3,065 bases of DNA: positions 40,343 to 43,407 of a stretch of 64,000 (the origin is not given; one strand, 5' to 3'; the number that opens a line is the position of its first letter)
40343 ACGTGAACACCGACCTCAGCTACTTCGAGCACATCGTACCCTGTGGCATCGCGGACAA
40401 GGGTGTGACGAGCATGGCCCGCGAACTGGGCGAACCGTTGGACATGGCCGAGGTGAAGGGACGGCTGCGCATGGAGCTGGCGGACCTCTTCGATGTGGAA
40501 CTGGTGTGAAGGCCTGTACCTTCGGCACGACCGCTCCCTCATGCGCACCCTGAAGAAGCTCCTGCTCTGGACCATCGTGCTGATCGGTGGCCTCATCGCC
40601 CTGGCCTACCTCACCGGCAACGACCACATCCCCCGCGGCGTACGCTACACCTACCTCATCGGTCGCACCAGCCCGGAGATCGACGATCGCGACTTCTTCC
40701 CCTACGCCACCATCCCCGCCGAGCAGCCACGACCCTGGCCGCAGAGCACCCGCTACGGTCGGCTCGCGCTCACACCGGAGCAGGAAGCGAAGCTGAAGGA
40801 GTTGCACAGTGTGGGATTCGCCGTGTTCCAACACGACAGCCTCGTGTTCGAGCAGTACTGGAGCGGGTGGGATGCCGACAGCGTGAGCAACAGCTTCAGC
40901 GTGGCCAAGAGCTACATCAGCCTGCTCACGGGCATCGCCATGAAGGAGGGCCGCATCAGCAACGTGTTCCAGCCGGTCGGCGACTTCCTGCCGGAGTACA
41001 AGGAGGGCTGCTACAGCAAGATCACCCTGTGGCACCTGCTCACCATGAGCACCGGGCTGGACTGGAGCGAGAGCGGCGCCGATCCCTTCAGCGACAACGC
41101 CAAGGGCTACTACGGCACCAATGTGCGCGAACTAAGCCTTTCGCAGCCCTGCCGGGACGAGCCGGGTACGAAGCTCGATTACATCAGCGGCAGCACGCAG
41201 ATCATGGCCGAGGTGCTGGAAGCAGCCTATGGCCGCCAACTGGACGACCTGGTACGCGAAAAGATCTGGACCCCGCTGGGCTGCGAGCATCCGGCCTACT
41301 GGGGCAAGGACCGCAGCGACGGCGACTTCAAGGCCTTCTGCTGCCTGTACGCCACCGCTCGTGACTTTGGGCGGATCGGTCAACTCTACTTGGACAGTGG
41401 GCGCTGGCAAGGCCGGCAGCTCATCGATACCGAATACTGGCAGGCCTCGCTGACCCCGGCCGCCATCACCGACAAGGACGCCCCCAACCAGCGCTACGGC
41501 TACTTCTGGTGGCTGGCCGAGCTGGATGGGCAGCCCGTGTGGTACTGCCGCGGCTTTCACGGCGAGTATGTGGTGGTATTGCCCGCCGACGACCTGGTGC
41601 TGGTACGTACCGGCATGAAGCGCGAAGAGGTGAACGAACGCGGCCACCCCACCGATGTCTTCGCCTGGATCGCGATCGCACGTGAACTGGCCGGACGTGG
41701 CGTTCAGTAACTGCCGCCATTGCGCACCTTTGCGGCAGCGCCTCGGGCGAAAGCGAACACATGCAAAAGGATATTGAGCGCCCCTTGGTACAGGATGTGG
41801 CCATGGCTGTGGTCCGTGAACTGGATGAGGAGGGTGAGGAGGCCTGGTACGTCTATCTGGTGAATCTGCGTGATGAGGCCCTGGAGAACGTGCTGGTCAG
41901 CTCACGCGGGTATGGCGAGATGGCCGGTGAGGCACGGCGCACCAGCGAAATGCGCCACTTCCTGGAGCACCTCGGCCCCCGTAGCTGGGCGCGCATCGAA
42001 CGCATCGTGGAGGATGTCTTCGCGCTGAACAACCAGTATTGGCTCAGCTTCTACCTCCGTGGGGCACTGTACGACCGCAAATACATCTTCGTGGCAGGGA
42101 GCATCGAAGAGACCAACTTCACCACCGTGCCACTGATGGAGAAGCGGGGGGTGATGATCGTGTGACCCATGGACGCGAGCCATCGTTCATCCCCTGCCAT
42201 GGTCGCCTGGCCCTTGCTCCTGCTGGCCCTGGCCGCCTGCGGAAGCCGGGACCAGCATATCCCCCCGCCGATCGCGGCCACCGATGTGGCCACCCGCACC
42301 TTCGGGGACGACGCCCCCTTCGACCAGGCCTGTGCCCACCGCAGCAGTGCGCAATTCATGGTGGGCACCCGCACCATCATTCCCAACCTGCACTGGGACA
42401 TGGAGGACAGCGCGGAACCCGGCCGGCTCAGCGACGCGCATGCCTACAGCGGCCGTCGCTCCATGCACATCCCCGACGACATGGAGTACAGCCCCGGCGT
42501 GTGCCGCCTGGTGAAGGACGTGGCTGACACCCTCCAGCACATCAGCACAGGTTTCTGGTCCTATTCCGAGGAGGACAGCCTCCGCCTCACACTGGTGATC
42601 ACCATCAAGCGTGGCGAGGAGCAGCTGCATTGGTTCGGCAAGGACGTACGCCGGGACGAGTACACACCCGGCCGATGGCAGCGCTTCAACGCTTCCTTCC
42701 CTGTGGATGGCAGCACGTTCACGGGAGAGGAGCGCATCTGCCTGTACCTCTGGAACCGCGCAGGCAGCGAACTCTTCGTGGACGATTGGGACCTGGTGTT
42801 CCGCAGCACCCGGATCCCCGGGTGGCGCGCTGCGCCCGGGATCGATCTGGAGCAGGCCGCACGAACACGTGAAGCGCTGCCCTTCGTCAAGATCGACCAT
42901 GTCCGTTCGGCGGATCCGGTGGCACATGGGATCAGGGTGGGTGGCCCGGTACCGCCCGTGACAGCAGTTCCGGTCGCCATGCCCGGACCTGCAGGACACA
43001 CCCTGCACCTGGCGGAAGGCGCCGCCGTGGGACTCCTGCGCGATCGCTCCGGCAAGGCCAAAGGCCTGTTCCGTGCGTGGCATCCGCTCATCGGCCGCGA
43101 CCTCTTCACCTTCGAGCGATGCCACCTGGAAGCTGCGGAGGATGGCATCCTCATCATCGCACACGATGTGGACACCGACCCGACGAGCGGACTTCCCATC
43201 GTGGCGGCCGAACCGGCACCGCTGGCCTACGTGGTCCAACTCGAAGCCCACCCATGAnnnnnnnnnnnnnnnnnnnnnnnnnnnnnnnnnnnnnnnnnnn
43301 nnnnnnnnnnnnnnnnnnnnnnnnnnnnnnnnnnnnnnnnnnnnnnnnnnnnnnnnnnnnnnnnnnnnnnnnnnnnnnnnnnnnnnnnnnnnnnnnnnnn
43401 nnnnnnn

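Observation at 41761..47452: Operon of four genes joined by ATGA overlaps: hypothetical protein, lipoprotein, GH16-like lipoprotein and a 774-aa polytopic membrane protein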

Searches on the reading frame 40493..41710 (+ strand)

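Call 7: search_protein_families(library=pfam, proteins=[window:40493-41710:+], max_evalue=0.1)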
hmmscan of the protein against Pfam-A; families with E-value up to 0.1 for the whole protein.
window:40493-41710:+ (405 aa): 1 family
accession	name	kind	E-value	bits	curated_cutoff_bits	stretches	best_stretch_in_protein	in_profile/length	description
PF00144.29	Beta-lactamase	-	5.1e-31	108.5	27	1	102-371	9-305/329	Beta-lactamase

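Call 8: search_protein_families(library=ncbifam, proteins=[window:40493-41710:+], max_evalue=0.1)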
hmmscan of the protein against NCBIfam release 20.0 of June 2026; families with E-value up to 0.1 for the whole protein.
window:40493-41710:+ (405 aa): 9 families
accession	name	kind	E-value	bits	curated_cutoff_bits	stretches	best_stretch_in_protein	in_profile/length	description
NF045925.1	3-sucCA_synth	equivalog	1.2e-20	73.5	800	1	103-375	56-311/498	3-succinylated cholic acid synthase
NF038269.1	lipase_LipE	equivalog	6.5e-05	22.2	750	1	134-269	90-222/407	lipase LipE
NF009622.0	PRK13128.1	equivalog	8.6e-05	21.2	443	1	222-265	145-188/518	D-aminopeptidase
NF052559.1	MthAcHydAcmB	equivalog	0.00097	18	550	1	210-271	155-215/391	methyl acetate hydrolase AcmB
NF007943.0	PRK10662.1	equivalog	0.001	17.8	266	1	159-266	117-221/380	D-alanyl-D-alanine-carboxypeptidase/endopeptidase AmpH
NF033085.1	bla_class_C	equivalog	0.023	13.5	415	1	136-188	60-111/356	class C beta-lactamase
NF038366.1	blaSFDC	exception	0.026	13.6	840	1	135-264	83-204/382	SFDC family class C beta-lactamase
NF050810.1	blaCHC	exception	0.043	12.7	780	1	136-190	83-136/387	CHC family extended-spectrum class C beta-lactamase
NF000185.2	BlaEC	exception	0.068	12.1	850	0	135-262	79-198/377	BlaEC family class C beta-lactamase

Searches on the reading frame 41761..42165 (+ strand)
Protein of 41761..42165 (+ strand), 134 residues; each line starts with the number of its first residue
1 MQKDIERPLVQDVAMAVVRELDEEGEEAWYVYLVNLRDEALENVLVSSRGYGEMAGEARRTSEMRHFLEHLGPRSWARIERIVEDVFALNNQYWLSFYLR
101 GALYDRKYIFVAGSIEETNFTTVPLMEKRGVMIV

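Call 7: search_protein_families(library=pfam, proteins=[window:41761-42165:+], max_evalue=0.1)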
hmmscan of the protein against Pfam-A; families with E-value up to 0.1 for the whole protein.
window:41761-42165:+ (134 aa): 2 families
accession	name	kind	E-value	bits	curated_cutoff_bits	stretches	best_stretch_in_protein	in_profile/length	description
PF07867.16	DUF1654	-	0.0031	17.7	27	1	2-36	11-45/70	Protein of unknown function (DUF1654)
PF11066.14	DUF2867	-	0.083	13.6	27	1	15-100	25-101/142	Protein of unknown function (DUF2867)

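Call 8: search_protein_families(library=ncbifam, proteins=[window:41761-42165:+], max_evalue=0.1)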
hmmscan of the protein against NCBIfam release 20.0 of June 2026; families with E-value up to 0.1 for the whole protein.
window:41761-42165:+ (134 aa): 0 families

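Call 89: search_solved_structures(query=window:41761-42165:+, max_evalue=10)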
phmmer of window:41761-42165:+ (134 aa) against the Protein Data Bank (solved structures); distinct sequences matched with E-value up to 10: 3.
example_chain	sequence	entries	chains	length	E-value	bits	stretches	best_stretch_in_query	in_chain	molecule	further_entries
9wi1_A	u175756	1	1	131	0.68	13.1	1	32-88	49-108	Transcriptional regulator, PadR-like family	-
9wi9_A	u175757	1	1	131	0.82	12.8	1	33-88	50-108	Transcriptional regulator, PadR-like family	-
7q34_A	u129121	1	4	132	0.88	12.7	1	33-88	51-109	Helix-turn-helix transcriptional regulator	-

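Call 90: search_protein_families(library=padloc, proteins=[window:41761-42165:+], max_evalue=0.01)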
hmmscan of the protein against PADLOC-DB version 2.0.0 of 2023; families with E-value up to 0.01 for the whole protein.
window:41761-42165:+ (134 aa): 0 families

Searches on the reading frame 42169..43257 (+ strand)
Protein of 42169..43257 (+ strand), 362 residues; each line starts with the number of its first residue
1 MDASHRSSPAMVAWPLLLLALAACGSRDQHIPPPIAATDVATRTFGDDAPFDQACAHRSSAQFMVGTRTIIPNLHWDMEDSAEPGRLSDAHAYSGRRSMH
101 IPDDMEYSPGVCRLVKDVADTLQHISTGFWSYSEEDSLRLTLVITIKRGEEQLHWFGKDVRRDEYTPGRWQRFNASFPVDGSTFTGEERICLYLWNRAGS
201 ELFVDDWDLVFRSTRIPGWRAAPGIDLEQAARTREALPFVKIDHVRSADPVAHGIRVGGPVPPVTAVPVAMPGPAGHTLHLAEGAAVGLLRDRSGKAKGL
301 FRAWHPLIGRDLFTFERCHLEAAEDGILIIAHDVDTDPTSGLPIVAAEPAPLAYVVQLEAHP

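Call 7: search_protein_families(library=pfam, proteins=[window:42199-43257:+], max_evalue=0.1)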
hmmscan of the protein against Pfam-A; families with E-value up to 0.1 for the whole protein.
window:42199-43257:+ (352 aa): 0 families

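Call 8: search_protein_families(library=ncbifam, proteins=[window:42199-43257:+], max_evalue=0.1)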
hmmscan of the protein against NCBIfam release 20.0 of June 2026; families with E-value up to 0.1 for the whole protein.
window:42199-43257:+ (352 aa): 0 families

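Call 48: find_homologous_proteins(query=window:42199-43257:+, max_evalue=0.001)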
Query window:42199-43257:+ (352 aa): 4 proteins with E <= 0.001 among 8000 candidates.
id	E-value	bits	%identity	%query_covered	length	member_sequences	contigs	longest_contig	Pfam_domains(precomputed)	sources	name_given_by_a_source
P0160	1.8e-214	730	89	100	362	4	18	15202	-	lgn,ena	-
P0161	3.3e-196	670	81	100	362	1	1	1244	-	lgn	-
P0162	5.2e-140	485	63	99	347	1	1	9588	-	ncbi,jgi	jgi:hypothetical protein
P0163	1.6e-137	477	62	99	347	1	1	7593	-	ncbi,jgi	jgi:hypothetical protein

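Call 62: search_protein_representatives(alignment_id=A4)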
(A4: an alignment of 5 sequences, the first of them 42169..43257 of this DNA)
Query: 5 sequences, 362 profile positions. Proteins with E-value up to 0.001 (for the whole library): 196; up to 1e-10: 79; up to 1e-30: 15. The best 150 are listed.
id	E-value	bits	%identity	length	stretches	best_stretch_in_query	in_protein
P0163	9.3e-200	679.3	-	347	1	4-362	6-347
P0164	9.3e-86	304.2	-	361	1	16-358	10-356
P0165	1.0e-65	238.2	-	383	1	33-353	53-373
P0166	1.0e-64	234.9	-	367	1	45-357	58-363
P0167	9.3e-64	231.8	-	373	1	34-352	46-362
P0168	3.3e-62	226.7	-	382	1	34-356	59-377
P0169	2.0e-54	201.1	-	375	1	49-354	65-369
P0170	7.7e-47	176.2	-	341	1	40-357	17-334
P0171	5.2e-44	166.8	-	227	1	63-266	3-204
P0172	7.9e-43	163.0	-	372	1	13-355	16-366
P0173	6.8e-39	150.0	-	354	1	49-359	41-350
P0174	1.7e-35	138.8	-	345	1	20-340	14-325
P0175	3.2e-35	137.9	-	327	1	51-338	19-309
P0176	2.8e-33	131.5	-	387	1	32-357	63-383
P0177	8.0e-31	123.5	-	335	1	73-337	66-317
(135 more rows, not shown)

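Call 90: search_protein_families(library=padloc, proteins=[window:42169-43257:+], max_evalue=0.01)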
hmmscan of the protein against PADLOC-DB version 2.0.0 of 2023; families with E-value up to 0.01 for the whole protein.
window:42169-43257:+ (362 aa): 0 families
